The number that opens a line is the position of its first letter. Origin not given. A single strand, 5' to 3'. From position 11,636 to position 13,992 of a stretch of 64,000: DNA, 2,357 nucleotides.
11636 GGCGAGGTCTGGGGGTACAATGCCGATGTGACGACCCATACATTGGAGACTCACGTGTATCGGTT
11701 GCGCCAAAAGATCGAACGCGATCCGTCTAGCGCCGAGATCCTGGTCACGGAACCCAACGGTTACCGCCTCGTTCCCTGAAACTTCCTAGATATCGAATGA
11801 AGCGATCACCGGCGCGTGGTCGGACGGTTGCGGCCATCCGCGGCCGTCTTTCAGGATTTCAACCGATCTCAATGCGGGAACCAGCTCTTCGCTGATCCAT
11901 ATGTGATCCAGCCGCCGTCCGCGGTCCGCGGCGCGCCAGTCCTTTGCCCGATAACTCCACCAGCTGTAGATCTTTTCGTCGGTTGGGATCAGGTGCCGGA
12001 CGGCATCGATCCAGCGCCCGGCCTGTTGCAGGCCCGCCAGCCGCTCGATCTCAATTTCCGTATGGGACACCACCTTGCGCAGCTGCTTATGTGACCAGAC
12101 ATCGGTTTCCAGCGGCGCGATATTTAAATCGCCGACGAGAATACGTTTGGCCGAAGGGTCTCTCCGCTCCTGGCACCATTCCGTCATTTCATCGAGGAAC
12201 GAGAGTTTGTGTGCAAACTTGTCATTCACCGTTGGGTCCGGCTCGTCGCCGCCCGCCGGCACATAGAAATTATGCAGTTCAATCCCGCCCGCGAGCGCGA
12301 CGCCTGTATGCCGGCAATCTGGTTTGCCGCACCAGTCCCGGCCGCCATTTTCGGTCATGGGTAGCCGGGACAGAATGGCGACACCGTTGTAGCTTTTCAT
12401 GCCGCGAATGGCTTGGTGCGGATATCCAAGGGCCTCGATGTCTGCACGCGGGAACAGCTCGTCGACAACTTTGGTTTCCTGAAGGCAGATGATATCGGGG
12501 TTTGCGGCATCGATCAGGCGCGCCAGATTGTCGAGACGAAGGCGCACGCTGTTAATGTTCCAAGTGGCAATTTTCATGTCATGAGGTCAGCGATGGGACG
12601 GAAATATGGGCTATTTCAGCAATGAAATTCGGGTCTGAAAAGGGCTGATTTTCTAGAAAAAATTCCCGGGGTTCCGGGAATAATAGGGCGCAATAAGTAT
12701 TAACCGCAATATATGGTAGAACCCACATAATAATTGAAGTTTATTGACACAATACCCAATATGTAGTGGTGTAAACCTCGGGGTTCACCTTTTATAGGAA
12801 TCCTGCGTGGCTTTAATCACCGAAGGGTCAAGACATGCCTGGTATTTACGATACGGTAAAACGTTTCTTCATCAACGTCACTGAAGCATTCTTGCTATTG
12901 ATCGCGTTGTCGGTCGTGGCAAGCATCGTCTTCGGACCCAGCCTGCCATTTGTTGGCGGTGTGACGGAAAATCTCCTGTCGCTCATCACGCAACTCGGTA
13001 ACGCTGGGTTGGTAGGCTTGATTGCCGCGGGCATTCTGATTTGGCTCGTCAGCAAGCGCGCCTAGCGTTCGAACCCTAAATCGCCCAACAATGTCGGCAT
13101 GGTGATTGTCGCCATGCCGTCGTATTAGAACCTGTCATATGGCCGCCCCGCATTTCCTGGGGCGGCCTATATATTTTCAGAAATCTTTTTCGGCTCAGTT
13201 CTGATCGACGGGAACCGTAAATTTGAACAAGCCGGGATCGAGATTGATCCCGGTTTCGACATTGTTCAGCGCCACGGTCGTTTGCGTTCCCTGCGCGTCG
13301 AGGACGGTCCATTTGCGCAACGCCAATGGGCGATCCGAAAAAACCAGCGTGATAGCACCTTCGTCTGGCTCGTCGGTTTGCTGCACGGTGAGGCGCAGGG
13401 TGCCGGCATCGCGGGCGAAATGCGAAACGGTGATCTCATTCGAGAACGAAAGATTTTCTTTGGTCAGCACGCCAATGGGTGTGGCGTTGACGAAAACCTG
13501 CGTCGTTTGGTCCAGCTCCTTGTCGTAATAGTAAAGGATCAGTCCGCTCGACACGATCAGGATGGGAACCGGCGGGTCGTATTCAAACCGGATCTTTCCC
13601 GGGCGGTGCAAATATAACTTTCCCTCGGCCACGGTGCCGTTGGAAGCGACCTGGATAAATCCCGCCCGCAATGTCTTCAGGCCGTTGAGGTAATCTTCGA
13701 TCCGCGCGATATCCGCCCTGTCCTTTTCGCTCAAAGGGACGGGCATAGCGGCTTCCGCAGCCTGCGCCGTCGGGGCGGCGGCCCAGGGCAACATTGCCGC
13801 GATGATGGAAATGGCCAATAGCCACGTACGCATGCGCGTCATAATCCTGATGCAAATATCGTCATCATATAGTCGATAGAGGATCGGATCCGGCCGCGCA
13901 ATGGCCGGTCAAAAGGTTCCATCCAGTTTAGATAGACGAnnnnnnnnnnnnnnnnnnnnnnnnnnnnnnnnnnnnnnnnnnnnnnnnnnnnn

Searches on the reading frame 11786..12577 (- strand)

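Call 80: search_protein_families(library=pfam, proteins=[window:11786-12577:-], max_evalue=0.00001)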
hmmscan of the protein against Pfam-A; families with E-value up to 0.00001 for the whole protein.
window:11786-12577:- (263 aa): 1 family
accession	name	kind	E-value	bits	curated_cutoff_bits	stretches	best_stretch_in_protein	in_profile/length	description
PF03372.29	Exo_endo_phos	-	1.6e-32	113.4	24.5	1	4-254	1-225/225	Endonuclease/Exonuclease/phosphatase family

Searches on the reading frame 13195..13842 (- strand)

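Call 80: search_protein_families(library=pfam, proteins=[window:13195-13842:-], max_evalue=0.00001)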
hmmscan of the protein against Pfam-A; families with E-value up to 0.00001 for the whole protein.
window:13195-13842:- (215 aa): 1 family
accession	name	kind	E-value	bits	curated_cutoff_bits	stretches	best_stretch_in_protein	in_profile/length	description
PF03548.22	LolA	-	3.1e-29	102.3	23.6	1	54-209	2-165/165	Outer membrane lipoprotein carrier protein LolA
